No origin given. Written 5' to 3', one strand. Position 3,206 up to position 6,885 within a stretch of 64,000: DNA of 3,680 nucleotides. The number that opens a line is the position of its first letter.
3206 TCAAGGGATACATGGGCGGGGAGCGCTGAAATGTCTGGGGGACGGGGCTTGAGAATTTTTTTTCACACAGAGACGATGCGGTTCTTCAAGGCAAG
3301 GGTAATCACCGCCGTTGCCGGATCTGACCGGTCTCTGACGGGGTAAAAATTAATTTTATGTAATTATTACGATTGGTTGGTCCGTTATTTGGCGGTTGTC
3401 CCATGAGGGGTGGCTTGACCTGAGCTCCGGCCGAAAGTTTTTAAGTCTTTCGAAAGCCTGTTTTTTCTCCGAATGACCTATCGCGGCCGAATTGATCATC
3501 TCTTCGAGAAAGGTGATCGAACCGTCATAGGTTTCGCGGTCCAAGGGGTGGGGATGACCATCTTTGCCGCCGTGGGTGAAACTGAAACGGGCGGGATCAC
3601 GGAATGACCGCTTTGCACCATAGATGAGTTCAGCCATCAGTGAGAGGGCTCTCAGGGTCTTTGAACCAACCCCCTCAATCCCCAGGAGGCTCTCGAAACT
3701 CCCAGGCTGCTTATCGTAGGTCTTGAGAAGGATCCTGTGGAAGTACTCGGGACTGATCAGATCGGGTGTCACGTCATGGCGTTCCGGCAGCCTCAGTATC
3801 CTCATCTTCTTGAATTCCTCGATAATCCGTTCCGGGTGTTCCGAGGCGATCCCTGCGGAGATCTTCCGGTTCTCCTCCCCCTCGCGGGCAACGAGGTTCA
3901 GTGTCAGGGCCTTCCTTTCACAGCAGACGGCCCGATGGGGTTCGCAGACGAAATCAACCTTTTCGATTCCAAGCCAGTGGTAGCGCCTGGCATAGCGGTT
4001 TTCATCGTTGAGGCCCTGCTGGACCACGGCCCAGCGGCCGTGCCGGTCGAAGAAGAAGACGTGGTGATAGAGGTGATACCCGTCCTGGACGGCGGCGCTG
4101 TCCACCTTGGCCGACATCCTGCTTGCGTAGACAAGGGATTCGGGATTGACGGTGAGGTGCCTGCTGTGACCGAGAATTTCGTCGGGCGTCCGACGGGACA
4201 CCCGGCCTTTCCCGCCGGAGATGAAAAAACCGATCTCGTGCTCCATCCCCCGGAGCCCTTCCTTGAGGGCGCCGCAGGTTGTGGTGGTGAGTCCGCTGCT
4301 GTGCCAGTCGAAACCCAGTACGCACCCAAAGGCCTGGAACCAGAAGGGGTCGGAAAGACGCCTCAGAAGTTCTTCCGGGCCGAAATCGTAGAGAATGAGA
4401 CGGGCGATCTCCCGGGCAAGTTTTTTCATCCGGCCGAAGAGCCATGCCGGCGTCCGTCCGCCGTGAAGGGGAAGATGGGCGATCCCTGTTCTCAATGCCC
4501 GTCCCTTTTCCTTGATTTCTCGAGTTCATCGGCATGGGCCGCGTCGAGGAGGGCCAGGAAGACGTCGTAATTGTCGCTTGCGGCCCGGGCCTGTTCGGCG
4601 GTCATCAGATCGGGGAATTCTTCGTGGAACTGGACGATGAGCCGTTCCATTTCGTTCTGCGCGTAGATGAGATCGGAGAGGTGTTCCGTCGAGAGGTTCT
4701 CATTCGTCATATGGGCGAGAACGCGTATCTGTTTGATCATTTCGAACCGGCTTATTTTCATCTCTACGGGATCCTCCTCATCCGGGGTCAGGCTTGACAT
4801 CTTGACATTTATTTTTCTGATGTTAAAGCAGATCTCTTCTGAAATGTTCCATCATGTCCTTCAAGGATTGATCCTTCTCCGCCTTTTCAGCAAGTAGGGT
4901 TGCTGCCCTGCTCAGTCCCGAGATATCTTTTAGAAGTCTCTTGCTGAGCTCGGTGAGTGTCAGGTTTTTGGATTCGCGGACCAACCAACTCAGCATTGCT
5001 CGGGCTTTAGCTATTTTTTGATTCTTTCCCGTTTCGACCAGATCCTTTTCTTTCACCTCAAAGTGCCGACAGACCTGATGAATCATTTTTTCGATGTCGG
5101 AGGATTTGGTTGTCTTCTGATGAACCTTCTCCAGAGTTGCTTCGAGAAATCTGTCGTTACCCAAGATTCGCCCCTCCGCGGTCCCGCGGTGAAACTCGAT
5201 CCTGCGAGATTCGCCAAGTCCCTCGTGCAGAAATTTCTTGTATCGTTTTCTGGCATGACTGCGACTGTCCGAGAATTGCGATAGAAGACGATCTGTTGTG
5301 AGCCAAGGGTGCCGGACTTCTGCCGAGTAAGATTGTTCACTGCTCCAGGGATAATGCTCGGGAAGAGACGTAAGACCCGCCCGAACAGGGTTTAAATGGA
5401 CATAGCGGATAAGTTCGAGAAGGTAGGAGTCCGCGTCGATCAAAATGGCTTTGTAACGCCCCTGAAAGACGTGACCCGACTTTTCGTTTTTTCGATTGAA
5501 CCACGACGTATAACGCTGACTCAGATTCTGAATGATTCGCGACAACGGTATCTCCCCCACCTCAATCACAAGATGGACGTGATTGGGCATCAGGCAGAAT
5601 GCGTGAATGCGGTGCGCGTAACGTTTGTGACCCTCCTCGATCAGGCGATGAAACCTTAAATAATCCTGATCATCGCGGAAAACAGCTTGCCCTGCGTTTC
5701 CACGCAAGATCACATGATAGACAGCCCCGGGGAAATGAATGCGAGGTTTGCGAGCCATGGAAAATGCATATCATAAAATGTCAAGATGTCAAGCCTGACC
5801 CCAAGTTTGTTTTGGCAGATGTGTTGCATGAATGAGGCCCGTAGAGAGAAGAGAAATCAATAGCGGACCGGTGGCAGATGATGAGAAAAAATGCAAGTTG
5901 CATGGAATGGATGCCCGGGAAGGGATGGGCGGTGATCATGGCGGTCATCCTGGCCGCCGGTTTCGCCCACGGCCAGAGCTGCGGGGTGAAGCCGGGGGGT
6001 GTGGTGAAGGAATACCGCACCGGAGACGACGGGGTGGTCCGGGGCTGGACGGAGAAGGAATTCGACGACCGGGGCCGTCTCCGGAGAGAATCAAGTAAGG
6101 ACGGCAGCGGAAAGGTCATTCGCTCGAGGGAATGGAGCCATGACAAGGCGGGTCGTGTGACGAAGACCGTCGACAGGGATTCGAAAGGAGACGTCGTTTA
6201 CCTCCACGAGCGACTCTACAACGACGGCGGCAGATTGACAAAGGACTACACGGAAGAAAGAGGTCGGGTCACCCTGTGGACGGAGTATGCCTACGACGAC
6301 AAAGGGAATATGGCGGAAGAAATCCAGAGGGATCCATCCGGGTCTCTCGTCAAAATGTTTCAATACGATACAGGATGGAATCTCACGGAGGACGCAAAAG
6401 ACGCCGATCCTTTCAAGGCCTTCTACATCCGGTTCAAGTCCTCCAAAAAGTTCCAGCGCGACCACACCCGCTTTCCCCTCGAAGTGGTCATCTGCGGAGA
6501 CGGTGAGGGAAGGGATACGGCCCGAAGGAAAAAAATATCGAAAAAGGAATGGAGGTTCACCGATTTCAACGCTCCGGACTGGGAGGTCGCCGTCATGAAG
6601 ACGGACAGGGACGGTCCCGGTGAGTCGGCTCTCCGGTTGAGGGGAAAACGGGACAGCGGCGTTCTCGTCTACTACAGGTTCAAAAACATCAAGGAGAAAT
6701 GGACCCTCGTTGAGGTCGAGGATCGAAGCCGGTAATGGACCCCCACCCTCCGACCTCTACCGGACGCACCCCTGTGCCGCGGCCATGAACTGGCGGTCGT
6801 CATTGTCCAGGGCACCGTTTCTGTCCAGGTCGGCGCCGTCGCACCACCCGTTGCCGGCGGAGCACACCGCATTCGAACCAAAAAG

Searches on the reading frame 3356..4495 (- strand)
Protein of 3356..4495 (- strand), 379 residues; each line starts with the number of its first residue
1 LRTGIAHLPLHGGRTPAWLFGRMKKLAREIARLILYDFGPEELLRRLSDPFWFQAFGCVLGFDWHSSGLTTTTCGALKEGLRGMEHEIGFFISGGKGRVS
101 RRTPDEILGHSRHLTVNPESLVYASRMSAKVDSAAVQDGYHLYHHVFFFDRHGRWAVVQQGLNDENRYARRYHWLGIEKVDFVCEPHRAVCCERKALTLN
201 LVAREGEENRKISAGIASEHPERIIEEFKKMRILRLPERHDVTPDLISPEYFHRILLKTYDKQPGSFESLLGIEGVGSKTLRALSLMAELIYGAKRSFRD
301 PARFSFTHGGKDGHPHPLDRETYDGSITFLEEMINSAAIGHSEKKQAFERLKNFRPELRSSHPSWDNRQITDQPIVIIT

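Call 11: search_protein_families(library=pfam, proteins=[window:3356-4495:-], max_evalue=0.001)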
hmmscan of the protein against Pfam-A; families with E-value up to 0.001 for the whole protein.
window:3356-4495:- (379 aa): 1 family
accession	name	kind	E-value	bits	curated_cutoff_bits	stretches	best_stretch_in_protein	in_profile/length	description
PF05559.16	DUF763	-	6e-130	433.6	35.5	1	4-317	1-318/319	Protein of unknown function (DUF763)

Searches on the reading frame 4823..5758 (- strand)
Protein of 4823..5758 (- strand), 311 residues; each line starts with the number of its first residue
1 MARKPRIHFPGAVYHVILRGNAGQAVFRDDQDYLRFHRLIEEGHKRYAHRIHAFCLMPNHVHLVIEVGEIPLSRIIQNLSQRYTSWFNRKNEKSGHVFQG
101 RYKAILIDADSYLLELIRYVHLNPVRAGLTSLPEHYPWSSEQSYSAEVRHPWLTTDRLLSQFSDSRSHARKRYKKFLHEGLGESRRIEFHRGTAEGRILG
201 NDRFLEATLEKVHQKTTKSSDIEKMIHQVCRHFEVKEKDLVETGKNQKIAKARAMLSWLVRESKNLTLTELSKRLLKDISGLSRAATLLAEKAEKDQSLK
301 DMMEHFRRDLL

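Call 11: search_protein_families(library=pfam, proteins=[window:4823-5758:-], max_evalue=0.001)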
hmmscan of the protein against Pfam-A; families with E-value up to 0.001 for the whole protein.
window:4823-5758:- (311 aa): 2 families
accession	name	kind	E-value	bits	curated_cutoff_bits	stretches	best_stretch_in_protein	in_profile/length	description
PF01797.21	Y1_Tnp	-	1.9e-15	57.5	23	1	13-121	6-119/121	Transposase IS200 like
PF08299.17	Bac_DnaA_C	-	5.2e-09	36.5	31.5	1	222-278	1-58/69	Bacterial dnaA protein helix-turn-helix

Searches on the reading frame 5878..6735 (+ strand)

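Call 11: search_protein_families(library=pfam, proteins=[window:5878-6735:+], max_evalue=0.001)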
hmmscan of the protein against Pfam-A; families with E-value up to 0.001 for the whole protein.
window:5878-6735:+ (285 aa): 2 families
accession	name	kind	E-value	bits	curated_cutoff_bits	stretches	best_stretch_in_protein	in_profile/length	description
PF05593.20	RHS_repeat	-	1.2e-09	38.7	22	0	62-101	1-35/38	RHS Repeat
PF14254.12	DUF4348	-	0.00044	20.2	27.2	0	177-230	11-57/230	Domain of unknown function (DUF4348)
